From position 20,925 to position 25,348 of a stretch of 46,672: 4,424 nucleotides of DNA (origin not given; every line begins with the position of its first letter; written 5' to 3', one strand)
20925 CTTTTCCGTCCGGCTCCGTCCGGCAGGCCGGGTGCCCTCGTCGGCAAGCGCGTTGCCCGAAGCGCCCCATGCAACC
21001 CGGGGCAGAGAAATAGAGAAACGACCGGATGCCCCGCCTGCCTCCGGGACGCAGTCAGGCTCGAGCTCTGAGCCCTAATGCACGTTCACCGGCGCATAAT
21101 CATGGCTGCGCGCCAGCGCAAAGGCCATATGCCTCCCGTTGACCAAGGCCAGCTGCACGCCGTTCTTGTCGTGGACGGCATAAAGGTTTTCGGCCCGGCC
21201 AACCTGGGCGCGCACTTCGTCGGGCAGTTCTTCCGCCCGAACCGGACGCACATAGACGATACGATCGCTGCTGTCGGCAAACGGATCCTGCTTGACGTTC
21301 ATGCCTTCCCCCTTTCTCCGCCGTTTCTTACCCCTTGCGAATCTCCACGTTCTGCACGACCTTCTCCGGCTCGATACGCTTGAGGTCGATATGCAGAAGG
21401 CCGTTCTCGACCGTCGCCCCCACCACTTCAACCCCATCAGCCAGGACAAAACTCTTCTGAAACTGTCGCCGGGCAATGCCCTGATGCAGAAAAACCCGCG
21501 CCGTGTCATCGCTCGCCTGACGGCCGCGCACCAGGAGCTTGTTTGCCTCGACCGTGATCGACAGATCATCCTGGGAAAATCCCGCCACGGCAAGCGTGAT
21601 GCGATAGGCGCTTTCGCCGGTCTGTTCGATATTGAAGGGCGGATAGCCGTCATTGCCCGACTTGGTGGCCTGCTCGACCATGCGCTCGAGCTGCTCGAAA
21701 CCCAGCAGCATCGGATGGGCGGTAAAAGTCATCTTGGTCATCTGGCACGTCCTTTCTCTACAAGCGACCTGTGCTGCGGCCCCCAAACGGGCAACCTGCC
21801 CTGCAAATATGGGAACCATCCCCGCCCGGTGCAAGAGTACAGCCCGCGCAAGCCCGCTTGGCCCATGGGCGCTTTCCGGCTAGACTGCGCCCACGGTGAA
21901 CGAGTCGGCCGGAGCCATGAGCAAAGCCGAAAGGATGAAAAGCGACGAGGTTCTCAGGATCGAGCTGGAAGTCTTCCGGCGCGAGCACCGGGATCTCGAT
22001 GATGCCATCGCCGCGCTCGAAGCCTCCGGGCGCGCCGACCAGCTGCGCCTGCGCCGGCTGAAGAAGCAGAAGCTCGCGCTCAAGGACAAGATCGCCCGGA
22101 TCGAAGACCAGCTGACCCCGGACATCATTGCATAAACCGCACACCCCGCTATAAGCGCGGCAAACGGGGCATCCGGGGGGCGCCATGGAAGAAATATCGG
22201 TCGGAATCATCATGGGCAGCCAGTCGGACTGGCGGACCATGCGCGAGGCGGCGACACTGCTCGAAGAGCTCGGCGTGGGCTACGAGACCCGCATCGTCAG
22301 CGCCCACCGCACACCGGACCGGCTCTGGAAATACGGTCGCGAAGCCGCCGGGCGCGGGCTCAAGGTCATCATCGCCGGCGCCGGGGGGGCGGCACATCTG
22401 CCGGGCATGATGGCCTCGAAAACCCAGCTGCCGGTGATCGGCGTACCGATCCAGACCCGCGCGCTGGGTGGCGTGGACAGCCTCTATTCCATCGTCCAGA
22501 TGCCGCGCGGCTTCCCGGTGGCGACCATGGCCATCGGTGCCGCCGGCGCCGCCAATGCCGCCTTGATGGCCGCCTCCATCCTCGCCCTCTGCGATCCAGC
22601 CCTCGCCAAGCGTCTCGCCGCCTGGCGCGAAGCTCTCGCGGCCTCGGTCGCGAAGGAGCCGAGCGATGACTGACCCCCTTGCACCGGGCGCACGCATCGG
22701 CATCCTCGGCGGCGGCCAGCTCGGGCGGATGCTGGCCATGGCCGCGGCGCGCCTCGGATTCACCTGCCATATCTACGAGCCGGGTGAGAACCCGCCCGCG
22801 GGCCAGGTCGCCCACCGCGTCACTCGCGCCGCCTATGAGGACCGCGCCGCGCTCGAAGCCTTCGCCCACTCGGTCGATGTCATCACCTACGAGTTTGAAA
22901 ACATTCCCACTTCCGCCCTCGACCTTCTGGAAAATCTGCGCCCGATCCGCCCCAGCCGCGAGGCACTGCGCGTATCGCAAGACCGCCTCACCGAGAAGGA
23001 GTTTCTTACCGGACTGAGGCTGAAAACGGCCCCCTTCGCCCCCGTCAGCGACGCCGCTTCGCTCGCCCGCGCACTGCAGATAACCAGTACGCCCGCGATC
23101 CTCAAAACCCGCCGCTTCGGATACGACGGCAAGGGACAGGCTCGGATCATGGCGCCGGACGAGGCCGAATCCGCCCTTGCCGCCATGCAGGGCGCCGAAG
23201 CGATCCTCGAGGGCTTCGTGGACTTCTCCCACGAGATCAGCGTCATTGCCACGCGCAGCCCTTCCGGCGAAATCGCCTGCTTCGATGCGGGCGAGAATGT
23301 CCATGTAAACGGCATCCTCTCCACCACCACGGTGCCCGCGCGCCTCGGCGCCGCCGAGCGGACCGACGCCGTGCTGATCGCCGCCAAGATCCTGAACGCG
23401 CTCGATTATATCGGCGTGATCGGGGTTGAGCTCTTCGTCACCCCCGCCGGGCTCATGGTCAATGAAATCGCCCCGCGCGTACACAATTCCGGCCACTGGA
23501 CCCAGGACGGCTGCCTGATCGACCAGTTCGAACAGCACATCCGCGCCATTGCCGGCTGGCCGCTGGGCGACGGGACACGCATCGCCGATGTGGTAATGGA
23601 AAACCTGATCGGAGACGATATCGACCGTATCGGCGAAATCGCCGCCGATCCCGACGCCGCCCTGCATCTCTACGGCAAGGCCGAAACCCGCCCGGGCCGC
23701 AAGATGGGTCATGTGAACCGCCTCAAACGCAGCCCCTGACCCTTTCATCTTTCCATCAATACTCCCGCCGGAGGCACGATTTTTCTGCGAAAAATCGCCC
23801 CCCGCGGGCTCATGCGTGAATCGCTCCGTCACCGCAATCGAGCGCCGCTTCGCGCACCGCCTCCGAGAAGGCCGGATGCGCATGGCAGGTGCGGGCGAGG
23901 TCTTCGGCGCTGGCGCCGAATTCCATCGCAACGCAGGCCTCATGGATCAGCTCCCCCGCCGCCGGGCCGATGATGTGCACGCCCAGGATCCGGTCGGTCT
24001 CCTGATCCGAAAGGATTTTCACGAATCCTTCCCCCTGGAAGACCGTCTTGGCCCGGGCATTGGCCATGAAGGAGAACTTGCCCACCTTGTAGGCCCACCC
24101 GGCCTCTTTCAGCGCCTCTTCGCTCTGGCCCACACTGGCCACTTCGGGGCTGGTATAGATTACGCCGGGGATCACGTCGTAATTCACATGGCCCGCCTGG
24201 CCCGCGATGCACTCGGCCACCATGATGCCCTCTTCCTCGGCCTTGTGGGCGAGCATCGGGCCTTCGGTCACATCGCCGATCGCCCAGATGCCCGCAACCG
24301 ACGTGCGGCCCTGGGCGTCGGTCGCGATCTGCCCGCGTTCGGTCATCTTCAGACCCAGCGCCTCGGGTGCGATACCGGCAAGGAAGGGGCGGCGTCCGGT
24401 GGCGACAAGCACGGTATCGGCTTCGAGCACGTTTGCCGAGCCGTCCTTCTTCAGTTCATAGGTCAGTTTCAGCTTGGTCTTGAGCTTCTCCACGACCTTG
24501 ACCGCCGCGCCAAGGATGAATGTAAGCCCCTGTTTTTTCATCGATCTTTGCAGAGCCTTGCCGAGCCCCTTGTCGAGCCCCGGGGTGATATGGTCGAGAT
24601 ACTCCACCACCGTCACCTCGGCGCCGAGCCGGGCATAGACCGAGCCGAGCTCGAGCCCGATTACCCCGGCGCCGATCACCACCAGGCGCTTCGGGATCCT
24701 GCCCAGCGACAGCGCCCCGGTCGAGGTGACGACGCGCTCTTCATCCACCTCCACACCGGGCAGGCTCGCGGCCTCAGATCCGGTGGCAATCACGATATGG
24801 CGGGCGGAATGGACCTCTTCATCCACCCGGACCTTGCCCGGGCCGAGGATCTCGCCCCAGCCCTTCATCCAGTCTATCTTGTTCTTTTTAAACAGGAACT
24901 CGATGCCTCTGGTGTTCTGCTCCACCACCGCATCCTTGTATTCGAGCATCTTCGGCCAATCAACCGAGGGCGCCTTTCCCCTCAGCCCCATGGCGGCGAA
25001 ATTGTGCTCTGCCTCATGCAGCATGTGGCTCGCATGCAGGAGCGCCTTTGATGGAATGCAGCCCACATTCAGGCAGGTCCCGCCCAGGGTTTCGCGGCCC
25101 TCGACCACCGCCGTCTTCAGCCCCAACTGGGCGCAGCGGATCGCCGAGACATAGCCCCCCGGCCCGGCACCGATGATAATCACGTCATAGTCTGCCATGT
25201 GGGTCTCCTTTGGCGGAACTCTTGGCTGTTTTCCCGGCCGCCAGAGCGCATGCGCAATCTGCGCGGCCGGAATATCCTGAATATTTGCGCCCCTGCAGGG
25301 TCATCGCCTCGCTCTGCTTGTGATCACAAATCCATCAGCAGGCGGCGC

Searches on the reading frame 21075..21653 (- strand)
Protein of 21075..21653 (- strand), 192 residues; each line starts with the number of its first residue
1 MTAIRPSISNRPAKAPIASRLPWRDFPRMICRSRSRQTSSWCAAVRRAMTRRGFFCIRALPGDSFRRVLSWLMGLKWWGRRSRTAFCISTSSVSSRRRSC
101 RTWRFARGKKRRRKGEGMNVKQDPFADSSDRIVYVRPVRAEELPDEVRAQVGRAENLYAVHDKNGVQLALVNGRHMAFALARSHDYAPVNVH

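Call 15: search_protein_families(library=pfam, proteins=[window:21075-21653:-], max_evalue=0.001)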
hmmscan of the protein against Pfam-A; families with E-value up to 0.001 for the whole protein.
window:21075-21653:- (192 aa): 1 family
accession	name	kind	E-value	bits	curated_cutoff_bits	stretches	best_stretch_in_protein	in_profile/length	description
PF06620.16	DUF1150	-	1.2e-17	64.2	25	1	129-192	11-76/76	Protein of unknown function (DUF1150)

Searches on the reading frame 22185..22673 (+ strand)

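Call 17: search_protein_families(library=pfam, proteins=[window:22185-22673:+], max_evalue=0.001)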
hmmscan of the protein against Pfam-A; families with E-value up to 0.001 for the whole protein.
window:22185-22673:+ (162 aa): 1 family
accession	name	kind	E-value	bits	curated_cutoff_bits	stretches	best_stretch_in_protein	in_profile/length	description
PF00731.26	AIRC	-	5.2e-64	214.7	30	1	6-152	2-146/148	AIR carboxylase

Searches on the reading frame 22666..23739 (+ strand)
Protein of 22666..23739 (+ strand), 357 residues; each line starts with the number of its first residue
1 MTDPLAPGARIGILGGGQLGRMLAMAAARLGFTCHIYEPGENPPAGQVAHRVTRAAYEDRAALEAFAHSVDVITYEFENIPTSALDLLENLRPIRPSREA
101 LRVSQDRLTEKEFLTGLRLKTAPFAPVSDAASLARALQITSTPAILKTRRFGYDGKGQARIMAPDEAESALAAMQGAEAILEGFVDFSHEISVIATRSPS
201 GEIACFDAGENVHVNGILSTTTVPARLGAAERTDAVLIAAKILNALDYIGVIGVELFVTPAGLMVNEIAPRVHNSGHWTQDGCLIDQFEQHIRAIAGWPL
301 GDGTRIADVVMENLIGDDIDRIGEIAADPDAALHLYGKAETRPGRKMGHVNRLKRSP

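Call 15: search_protein_families(library=pfam, proteins=[window:22666-23739:+], max_evalue=0.001)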
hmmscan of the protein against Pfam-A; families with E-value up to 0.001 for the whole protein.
window:22666-23739:+ (357 aa): 4 families
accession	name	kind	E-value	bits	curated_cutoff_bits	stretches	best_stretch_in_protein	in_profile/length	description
PF02222.28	ATP-grasp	-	8.6e-52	175.8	27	1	113-288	2-179/179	ATP-grasp domain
PF22660.2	RS_preATP-grasp-like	-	1.3e-32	112.5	27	1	10-105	3-98/98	Ribonucleotide synthetase preATP-grasp domain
PF17769.7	PurK_C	-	1e-15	57.6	22.6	1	310-355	2-48/56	Phosphoribosylaminoimidazole carboxylase C-terminal domain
PF03807.23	F420_oxidored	-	0.00038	21.4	21.6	0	10-37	1-27/94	NADP oxidoreductase coenzyme F420-dependent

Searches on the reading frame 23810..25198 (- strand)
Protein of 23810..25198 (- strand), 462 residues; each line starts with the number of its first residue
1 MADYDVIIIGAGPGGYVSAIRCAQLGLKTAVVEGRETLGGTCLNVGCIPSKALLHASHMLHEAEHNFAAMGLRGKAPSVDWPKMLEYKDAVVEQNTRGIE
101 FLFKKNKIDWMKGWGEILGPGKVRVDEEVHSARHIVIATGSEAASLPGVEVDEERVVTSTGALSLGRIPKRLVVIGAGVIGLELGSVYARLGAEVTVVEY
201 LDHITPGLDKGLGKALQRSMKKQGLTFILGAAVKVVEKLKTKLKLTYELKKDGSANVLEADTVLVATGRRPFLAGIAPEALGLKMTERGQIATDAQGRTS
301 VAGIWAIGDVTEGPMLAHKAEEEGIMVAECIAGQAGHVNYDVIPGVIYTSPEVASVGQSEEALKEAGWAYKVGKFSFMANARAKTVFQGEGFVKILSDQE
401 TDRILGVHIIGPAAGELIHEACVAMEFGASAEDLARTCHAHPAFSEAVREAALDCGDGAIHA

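Call 13: search_protein_families(library=ncbifam, proteins=[window:23810-25198:-], max_evalue=0.00001)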
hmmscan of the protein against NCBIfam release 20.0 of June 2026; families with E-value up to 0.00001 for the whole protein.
window:23810-25198:- (462 aa): 62 families (the best 25 are shown)
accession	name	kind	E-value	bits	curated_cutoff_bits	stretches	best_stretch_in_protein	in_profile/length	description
TIGR01350.1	lipoamide_DH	equivalog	2.4e-166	554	408.8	1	4-461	2-460/461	dihydrolipoyl dehydrogenase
TIGR02053.1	MerA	equivalog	3.5e-108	362.6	454.45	1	4-453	1-451/465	mercury(II) reductase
NF003585.0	PRK05249.1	equivalog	1.7e-104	350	465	1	2-455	5-457/464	Si-specific NAD(P)(+) transhydrogenase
NF004943.0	PRK06292.2-1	equivalog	1.3e-93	314.2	432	1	1-452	1-452/456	dihydrolipoyl dehydrogenase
NF004776.0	PRK06116.1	equivalog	3.5e-92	309.7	480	1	2-446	3-444/450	glutathione-disulfide reductase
NF004947.0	PRK06292.2-5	equivalog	3.4e-90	303.2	592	1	1-452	1-455/474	dihydrolipoyl dehydrogenase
NF004991.0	PRK06370.1-3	subfamily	2.8e-82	276.9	620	1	3-452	35-484/509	FAD-containing oxidoreductase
NF004946.0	PRK06292.2-4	subfamily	8.2e-80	268.9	634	1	1-451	1-466/487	dihydrolipoyl dehydrogenase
NF005884.0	PRK07846.1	equivalog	7.5e-78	262.2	501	1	1-454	1-450/454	mycothione reductase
NF004945.0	PRK06292.2-3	equivalog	3.2e-77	260.4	494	1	1-448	1-445/457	dihydrolipoyl dehydrogenase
NF005883.0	PRK07845.1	equivalog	2.4e-76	257.6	479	1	5-452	4-456/466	NAD(P)H-quinone dehydrogenase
NF004992.0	PRK06370.1-4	equivalog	3.9e-76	256.3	629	1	2-448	3-448/459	FAD-containing oxidoreductase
TIGR01424.1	gluta_reduc_2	equivalog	1.1e-75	254.9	606.05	1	3-446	2-440/446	glutathione-disulfide reductase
NF004939.0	PRK06292.1-1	equivalog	2.1e-75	254.3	435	1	3-452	5-455/476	dihydrolipoyl dehydrogenase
TIGR01421.1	gluta_reduc_1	equivalog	2.8e-75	254.2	556.15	1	3-447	2-445/450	glutathione-disulfide reductase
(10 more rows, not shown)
